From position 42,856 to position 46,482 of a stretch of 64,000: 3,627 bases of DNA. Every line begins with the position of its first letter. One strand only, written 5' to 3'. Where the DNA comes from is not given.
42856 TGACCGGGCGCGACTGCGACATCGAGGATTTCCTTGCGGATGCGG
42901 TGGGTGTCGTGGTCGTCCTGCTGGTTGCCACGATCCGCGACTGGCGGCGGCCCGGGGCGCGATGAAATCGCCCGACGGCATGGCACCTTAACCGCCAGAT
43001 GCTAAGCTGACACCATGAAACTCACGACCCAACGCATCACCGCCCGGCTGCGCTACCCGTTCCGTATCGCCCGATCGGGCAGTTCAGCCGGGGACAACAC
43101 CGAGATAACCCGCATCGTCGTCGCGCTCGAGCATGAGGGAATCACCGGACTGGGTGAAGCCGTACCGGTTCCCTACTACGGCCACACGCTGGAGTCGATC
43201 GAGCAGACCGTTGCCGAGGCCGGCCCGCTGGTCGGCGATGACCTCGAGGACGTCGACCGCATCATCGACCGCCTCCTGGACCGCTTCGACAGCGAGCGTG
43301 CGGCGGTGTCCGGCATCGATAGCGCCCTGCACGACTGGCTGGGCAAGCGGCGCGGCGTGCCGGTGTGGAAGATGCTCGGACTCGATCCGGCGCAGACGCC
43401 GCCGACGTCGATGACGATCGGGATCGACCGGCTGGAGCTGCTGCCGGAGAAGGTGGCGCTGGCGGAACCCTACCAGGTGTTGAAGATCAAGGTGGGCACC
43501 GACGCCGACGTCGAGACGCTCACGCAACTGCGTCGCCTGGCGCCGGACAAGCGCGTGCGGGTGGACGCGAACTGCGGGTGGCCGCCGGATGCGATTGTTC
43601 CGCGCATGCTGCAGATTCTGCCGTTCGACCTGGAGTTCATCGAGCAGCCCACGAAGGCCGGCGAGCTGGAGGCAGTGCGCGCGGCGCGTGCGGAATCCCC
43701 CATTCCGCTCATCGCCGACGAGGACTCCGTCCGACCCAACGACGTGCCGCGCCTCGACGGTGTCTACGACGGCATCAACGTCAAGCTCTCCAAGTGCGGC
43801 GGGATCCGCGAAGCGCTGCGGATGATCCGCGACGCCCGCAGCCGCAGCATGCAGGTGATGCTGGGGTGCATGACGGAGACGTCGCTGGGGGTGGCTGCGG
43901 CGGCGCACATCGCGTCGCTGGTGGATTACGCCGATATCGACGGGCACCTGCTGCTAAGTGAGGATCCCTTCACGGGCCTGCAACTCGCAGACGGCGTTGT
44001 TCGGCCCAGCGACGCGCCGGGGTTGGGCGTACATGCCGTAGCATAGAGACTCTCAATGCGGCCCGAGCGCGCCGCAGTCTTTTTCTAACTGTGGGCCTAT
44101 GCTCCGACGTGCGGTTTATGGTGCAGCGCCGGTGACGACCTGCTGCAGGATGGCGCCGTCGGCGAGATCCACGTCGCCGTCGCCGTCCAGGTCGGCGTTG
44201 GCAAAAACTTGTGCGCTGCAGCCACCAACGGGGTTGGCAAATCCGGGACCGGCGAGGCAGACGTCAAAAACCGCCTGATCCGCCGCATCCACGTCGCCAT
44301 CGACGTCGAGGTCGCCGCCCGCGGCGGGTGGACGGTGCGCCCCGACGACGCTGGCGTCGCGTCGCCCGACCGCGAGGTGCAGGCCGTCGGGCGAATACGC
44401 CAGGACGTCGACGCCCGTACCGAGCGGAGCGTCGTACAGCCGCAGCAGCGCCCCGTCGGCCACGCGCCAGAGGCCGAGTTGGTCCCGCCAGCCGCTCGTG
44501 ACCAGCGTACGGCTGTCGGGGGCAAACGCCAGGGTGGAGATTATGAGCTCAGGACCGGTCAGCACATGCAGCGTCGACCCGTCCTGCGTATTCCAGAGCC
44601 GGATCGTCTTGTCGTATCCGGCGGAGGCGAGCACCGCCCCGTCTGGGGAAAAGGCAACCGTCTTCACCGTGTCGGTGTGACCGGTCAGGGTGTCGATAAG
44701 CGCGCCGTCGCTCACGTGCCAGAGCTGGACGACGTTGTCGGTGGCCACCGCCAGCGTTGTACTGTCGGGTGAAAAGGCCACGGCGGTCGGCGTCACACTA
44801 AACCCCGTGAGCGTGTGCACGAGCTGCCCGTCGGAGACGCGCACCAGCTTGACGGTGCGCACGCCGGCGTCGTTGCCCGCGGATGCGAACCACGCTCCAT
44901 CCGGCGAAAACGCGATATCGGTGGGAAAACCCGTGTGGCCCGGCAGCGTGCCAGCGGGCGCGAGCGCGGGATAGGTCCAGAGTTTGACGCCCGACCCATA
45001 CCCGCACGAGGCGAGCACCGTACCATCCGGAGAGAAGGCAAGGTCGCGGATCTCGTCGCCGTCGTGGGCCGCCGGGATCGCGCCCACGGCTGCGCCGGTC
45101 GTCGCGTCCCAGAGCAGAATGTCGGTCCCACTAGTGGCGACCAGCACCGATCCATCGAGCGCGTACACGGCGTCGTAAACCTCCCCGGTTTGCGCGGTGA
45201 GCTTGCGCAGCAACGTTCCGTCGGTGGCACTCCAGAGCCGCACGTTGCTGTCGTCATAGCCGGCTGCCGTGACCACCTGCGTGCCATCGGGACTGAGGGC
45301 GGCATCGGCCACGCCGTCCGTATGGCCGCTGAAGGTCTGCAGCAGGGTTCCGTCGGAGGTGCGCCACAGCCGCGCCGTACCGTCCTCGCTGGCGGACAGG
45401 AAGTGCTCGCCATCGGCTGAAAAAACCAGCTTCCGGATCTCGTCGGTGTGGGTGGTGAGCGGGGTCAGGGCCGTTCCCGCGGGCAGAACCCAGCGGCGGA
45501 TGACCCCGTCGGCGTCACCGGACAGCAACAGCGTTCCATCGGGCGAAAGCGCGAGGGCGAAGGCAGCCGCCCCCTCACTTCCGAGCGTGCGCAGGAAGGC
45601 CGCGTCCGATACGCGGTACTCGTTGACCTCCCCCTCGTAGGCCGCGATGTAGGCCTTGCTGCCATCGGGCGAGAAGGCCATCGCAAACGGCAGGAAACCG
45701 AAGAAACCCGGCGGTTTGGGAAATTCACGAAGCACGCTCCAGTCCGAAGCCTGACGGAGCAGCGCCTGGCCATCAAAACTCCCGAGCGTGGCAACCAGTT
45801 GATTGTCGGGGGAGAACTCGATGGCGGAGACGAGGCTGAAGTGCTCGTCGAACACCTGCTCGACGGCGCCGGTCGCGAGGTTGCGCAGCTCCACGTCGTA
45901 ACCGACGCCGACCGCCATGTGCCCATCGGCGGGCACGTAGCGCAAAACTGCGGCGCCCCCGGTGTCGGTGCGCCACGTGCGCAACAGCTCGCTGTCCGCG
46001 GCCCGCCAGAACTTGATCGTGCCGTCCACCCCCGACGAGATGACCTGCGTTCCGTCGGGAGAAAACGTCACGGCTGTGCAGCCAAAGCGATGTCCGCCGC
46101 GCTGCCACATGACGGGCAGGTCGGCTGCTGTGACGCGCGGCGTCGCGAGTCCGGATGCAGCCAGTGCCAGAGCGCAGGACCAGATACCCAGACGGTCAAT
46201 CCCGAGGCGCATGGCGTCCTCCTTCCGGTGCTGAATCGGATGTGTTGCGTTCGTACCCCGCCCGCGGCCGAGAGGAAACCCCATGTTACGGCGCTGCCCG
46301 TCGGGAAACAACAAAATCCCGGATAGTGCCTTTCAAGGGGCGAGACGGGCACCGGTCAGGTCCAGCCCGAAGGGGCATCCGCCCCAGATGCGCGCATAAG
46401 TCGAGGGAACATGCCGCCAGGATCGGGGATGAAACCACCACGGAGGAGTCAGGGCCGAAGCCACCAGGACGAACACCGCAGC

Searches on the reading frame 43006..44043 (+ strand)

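Call 42: search_protein_families(library=pfam, proteins=[window:43006-44043:+], max_evalue=0.001)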
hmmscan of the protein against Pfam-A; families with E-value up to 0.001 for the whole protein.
window:43006-44043:+ (346 aa): 2 families
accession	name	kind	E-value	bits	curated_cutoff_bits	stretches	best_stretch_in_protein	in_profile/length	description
PF13378.12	MR_MLE_C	-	3.8e-34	118.8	29.4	1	153-343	11-214/219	Enolase C-terminal domain-like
PF02746.21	MR_MLE_N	-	4.5e-13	49.9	22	1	15-125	13-117/117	Mandelate racemase / muconate lactonizing enzyme, N-terminal domain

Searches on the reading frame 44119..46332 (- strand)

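Call 42: search_protein_families(library=pfam, proteins=[window:44119-46332:-], max_evalue=0.001)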
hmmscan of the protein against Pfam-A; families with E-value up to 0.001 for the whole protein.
window:44119-46332:- (738 aa): 48 families (the best 25 are shown)
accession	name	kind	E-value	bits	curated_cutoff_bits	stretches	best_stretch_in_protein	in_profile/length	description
PF25174.1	Beta-prop_THOC3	-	5.5e-89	298.2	305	4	295-553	1-255/272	THOC3 beta-propeller domain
PF00400.38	WD40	-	3.5e-82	267.8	27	7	545-581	3-39/39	WD domain, G-beta repeat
PF25173.1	Beta-prop_WDR3_1st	-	2.4e-69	233.2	154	4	493-625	10-143/184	WDR3 first beta-propeller domain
PF24814.1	WD40_Prp19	-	2e-63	214.5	320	4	312-534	23-242/281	Prp19 WD40 domain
PF25175.1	Beta-prop_WDR5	-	1.2e-56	192.6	250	4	462-654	5-195/296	WDR5 beta-propeller domain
PF24817.1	WD40_WDHD1_1st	-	1.7e-50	172.3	109.9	4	493-662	67-246/291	WDHD1 first WD40 domain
PF24807.1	WD40_CDC20-Fz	-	1.7e-48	165.8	200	2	218-452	57-292/292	CDC20/Fizzy WD40 domain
PF23414.1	Beta-prop_EML_2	-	2.2e-44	152.3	90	4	473-587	45-158/266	Echinoderm microtubule-associated protein second beta-propeller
PF25172.1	Beta-prop_WDR3_2nd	-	4e-42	144.9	140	4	254-372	175-291/293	WDR3 second beta-propeller domain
PF25168.1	Beta-prop_WDR36-Utp21_2nd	-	8.3e-39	134.2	84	3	494-622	181-307/335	WDR36/Utp21 second beta-propeller domain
PF25391.1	WD40_Gbeta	-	1.8e-37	129.6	150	3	463-586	139-259/340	G protein beta WD-40 repeat protein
PF24805.1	EIF3I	-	1.3e-31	110.4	200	3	292-400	6-111/324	EIF3I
PF23381.1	Beta-prop_IFT122_1st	-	2.1e-30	106.3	28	2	517-583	16-82/350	IFT122 first beta-propeller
PF23393.2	Beta-prop_WDR90_POC16_2nd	-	2.7e-30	106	60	2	500-572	209-284/291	WDR90/POC16, second beta-propeller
PF24796.1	WDR55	-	1.4e-29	103.6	200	2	168-453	10-292/296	WDR55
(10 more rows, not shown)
